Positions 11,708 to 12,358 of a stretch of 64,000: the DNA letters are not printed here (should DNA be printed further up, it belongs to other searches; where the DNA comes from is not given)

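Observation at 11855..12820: Rab-like small GTPase with a C-terminal helical extension terminating in a C4 zinc ribbon instead of a prenylation motif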

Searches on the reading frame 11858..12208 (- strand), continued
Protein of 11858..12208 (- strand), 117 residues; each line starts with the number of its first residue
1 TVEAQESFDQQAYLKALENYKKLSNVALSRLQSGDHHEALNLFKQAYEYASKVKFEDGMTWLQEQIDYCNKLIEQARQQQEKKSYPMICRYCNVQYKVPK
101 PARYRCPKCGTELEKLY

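Call 47: search_protein_families(library=pfam, proteins=[P0133, P0143, P0145, P0153, P0154, P0195, P0177, P0187, P0215, P0128], max_evalue=0.001)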
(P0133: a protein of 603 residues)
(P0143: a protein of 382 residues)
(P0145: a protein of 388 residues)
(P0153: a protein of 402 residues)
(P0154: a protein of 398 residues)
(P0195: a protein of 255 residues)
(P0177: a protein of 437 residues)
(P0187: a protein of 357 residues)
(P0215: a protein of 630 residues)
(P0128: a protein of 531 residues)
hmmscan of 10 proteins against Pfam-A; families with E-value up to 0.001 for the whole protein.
P0133 (603 aa): 6 families
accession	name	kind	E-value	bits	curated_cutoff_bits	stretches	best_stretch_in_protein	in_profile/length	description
PF00071.28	Ras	-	1.1e-36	126.2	21.6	1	132-285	1-160/162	Ras family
PF08477.19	Roc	-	7.5e-26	91.1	27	1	132-243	1-119/119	Ras of Complex, Roc, domain of DAPkinase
PF13646.12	HEAT_2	-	3.8e-14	53.2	27.7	1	5-91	1-87/88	HEAT repeats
PF00025.27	Arf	-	2.6e-10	40.5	22.3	1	123-253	7-136/174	ADP-ribosylation factor family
PF02985.28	HEAT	-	1.5e-06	28.3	23.5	0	37-62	3-28/31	HEAT repeat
PF01926.29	MMR_HSR1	-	1e-05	26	21.9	0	132-241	1-113/113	50S ribosome-binding GTPase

P0143 (382 aa): 8 families
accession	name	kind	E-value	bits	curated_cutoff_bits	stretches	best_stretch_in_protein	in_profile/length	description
PF00071.28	Ras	-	9.9e-52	175.2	21.6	1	14-168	1-158/162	Ras family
PF08477.19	Roc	-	3e-35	121.5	27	1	14-127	1-119/119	Ras of Complex, Roc, domain of DAPkinase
PF00025.27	Arf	-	6.1e-14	52.3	22.3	1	13-146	15-145/174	ADP-ribosylation factor family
PF00009.33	GTP_EFTU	-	3e-08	33.9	26.5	1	50-170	58-186/188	Elongation factor Tu GTP binding domain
PF04670.18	Gtr1_RagA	-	1.7e-06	28.1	22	1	14-139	1-134/232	Gtr1/RagA G protein conserved region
PF01926.29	MMR_HSR1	-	3e-05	24.5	21.9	1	14-125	1-113/113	50S ribosome-binding GTPase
PF03029.23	ATP_bind_1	-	0.00036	20.8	27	0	44-151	69-190/240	Conserved hypothetical ATP binding protein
PF13479.12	AAA_24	-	0.00087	19.6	27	0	14-32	4-22/195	AAA domain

P0145 (388 aa): 4 families
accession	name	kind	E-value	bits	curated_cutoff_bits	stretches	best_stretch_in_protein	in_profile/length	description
PF13646.12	HEAT_2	-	1.3e-11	45.1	27.7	1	10-96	5-87/88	HEAT repeats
PF02985.28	HEAT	-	1.1e-05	25.7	23.5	0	41-67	2-28/31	HEAT repeat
PF03130.22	HEAT_PBS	-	2.4e-05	24.8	20.9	0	56-83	2-27/27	PBS lyase HEAT-like repeat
PF01602.26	Adaptin_N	-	4.3e-05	22.7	37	1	11-99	86-178/524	Adaptin N terminal region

P0153 (402 aa): 5 families
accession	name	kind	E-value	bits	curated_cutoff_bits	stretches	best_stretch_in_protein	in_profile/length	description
PF00071.28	Ras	-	1.3e-55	187.9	21.6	1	7-161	1-158/162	Ras family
PF08477.19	Roc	-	1.2e-34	119.5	27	1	7-120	1-119/119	Ras of Complex, Roc, domain of DAPkinase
PF00025.27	Arf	-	4e-12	46.4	22.3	1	6-136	15-142/174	ADP-ribosylation factor family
PF00009.33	GTP_EFTU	-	0.00011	22.3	26.5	0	44-159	59-182/188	Elongation factor Tu GTP binding domain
PF04670.18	Gtr1_RagA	-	0.00052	20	22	0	7-125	1-127/232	Gtr1/RagA G protein conserved region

P0154 (398 aa): 2 families
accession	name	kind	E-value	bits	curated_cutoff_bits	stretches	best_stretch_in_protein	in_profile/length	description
PF13646.12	HEAT_2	-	1.5e-07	32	27.7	1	22-104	8-86/88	HEAT repeats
PF02985.28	HEAT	-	0.00025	21.5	23.5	0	52-75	4-27/31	HEAT repeat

P0195 (255 aa): 2 families
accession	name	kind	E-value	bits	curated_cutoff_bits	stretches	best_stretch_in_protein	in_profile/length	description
PF13424.12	TPR_12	-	7.7e-06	26.5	30.1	0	153-184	11-44/77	Tetratricopeptide repeat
PF07719.23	TPR_2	-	3e-05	24.2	27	0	155-176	11-32/34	Tetratricopeptide repeat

P0177 (437 aa): 19 families
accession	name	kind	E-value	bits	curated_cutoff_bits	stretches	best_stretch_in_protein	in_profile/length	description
PF13424.12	TPR_12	-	2.6e-45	152.9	30.1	3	176-246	4-76/77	Tetratricopeptide repeat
PF00515.34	TPR_1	-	2.9e-43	144.4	27.8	5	336-365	2-31/34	Tetratricopeptide repeat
PF13374.12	TPR_10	-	3.2e-40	135.4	27.5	5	177-207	4-34/42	Tetratricopeptide repeat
PF07719.23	TPR_2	-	2.2e-31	105.8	27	3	338-365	4-31/34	Tetratricopeptide repeat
PF13181.12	TPR_8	-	2e-25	87.2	25.7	1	177-204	3-30/34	Tetratricopeptide repeat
PF13176.12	TPR_7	-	2.7e-20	71.1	27.9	0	178-206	2-30/36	Tetratricopeptide repeat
PF13428.12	TPR_14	-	3.9e-16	58.4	23.5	0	183-205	9-31/44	Tetratricopeptide repeat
PF17874.7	TPR_MalT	-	3.7e-11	43.3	45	2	168-324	33-190/336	MalT-like TPR region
PF13432.12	TPR_16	-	8.3e-11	42.6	32.7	0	182-243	4-59/65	Tetratricopeptide repeat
PF09986.15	DUF2225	-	1.9e-09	38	21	1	125-248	72-191/214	Uncharacterized protein conserved in bacteria (DUF2225)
PF14938.12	SNAP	-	2.2e-09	37.7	25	0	304-416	44-156/282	Soluble NSF attachment protein, SNAP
PF13371.12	TPR_9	-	2.7e-08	34.2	35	0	181-204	35-58/73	Tetratricopeptide repeat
PF13414.12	TPR_11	-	1.6e-07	31.3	26.8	0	138-157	1-20/42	TPR repeat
PF24113.1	DUF7387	-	1.1e-06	29.3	27.9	0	352-371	41-60/85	Family of unknown function (DUF7387)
PF10602.15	RPN7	-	3.2e-06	27.4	29.6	0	336-409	37-107/174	26S proteasome subunit RPN7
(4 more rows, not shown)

P0187 (357 aa): 14 families
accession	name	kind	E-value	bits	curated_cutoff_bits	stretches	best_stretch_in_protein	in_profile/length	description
PF13424.12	TPR_12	-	6.5e-37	126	30.1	3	221-291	5-77/77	Tetratricopeptide repeat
PF13374.12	TPR_10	-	2.9e-21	75.2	27.5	3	262-292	5-35/42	Tetratricopeptide repeat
PF00515.34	TPR_1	-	9.9e-21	73.1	27.8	3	262-289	4-31/34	Tetratricopeptide repeat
PF13181.12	TPR_8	-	7.8e-18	63.5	25.7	3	263-288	5-30/34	Tetratricopeptide repeat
PF13176.12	TPR_7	-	2.6e-16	58.7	27.9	2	223-251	3-31/36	Tetratricopeptide repeat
PF07719.23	TPR_2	-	5.8e-16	57.7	27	2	262-289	4-31/34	Tetratricopeptide repeat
PF13414.12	TPR_11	-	8.2e-12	45.1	26.8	0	266-288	1-23/42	TPR repeat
PF17874.7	TPR_MalT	-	7.3e-10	39.1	45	1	222-332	43-155/336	MalT-like TPR region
PF13428.12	TPR_14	-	4.7e-08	33.4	23.5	0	267-289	9-31/44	Tetratricopeptide repeat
PF14559.12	TPR_19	-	7.5e-07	29.8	25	0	271-290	3-22/68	Tetratricopeptide repeat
PF13174.12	TPR_6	-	6.9e-05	23.7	26.3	0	265-288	6-29/33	Tetratricopeptide repeat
PF13432.12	TPR_16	-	8.7e-05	23.3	32.7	0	264-288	36-60/65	Tetratricopeptide repeat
PF09986.15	DUF2225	-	0.0001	22.5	21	0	304-335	123-154/214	Uncharacterized protein conserved in bacteria (DUF2225)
PF10602.15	RPN7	-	0.00052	20.2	29.6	0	274-335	11-72/174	26S proteasome subunit RPN7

P0215 (630 aa): 37 families (the best 25 are shown)
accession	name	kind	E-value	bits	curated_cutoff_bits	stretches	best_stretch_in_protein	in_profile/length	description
PF13424.12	TPR_12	-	2.5e-67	223.5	30.1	5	470-541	4-77/77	Tetratricopeptide repeat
PF13374.12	TPR_10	-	2.5e-54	180.3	27.5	5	470-501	3-34/42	Tetratricopeptide repeat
PF00515.34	TPR_1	-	6.8e-51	168.6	27.8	4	470-499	2-31/34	Tetratricopeptide repeat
PF07719.23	TPR_2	-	2.9e-50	164.7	27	5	471-499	3-31/34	Tetratricopeptide repeat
PF13176.12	TPR_7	-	8.8e-43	141.2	27.9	3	471-505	1-35/36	Tetratricopeptide repeat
PF13181.12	TPR_8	-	7.3e-41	135.3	25.7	4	470-500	2-32/34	Tetratricopeptide repeat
PF17874.7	TPR_MalT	-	3.3e-21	76.4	45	2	403-617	15-230/336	MalT-like TPR region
PF13432.12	TPR_16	-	8.2e-20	71.3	32.7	1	403-458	11-60/65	Tetratricopeptide repeat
PF13414.12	TPR_11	-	1.1e-18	67.1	26.8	0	478-499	3-24/42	TPR repeat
PF13428.12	TPR_14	-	1.6e-18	65.8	23.5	0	476-498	8-30/44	Tetratricopeptide repeat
PF12862.13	ANAPC5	-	4.5e-15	55.9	23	0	320-382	9-71/91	Anaphase-promoting complex subunit 5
PF10579.15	Rapsyn_N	-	1.2e-11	45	23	0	358-383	52-77/80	Rapsyn N-terminal myristoylation and linker region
PF04212.24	MIT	-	1.4e-11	44.7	30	0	440-457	15-32/66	MIT (microtubule interacting and transport) domain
PF13174.12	TPR_6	-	1.6e-11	44.4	26.3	0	515-534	6-25/33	Tetratricopeptide repeat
PF10516.15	SHNi-TPR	-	5.6e-11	42.2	21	0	483-501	15-33/38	SHNi-TPR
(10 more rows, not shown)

P0128 (531 aa): 27 families (the best 25 are shown)
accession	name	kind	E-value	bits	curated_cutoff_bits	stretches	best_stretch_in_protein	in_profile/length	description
PF13424.12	TPR_12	-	1.2e-53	179.7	30.1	4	359-426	7-76/77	Tetratricopeptide repeat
PF13374.12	TPR_10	-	5.8e-51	169.6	27.5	6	395-427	2-34/42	Tetratricopeptide repeat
PF00515.34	TPR_1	-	9.7e-50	164.9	27.8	7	395-425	1-31/34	Tetratricopeptide repeat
PF13176.12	TPR_7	-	2.5e-46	152.3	27.9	7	237-267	1-31/36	Tetratricopeptide repeat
PF13181.12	TPR_8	-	4.5e-42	139.1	25.7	7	279-304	5-30/34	Tetratricopeptide repeat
PF07719.23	TPR_2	-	2.4e-34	115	27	3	439-465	5-31/34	Tetratricopeptide repeat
PF13414.12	TPR_11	-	1.5e-18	66.6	26.8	0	442-464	1-23/42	TPR repeat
PF14938.12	SNAP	-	6.1e-16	59.2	25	2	325-427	45-147/282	Soluble NSF attachment protein, SNAP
PF13428.12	TPR_14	-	3.1e-15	55.6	23.5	0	443-466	9-32/44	Tetratricopeptide repeat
PF17874.7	TPR_MalT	-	6.2e-13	49.2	45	1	395-508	40-155/336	MalT-like TPR region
PF09986.15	DUF2225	-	9.8e-11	42.2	21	0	405-467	87-150/214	Uncharacterized protein conserved in bacteria (DUF2225)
PF13174.12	TPR_6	-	5.2e-10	39.7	26.3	0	441-465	6-30/33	Tetratricopeptide repeat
PF03357.26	Snf7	-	4.5e-09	36.6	27.3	0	259-331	8-80/171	Snf7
PF13432.12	TPR_16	-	1.9e-08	35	32.7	0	362-424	4-60/65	Tetratricopeptide repeat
PF13431.12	TPR_17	-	5.3e-08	33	24.4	0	235-255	13-33/34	Tetratricopeptide repeat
PF04212.24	MIT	-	4.8e-05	23.8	30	0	234-263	3-32/66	MIT (microtubule interacting and transport) domain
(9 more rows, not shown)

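Call 77: find_homologous_proteins(query=A2, max_evalue=0.00001)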
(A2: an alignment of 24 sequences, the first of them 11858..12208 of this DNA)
Query A2 (24 sequences) (117 aa, profile of the alignment): 2 proteins with E <= 0.00001 among 1681 candidates.
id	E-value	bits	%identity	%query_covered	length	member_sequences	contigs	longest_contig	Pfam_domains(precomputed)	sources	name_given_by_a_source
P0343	8.9e-37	144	88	99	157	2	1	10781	-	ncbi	-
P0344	1.3e-35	140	36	83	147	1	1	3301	-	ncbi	ncbi:MAG: hypothetical protein ACFFD2_26720, partial [Promethearchaeota archaeon]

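Call 79: find_encoding_contigs(protein=P0343, flank=3000, max_places=2)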
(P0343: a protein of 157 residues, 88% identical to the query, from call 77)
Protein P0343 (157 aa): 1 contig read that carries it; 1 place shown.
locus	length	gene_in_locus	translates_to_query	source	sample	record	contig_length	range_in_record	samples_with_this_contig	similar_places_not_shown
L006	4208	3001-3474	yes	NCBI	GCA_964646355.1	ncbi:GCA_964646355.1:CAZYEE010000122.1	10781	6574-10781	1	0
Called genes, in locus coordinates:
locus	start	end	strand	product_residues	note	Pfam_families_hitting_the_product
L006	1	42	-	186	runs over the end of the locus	PF02441:Flavoprotein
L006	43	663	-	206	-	PF02525:Flavodoxin_2, PF03358:FMN_red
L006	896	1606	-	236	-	PF17746:SfsA_N, PF03749:SfsA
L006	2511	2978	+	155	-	-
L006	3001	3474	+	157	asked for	-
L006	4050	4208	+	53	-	?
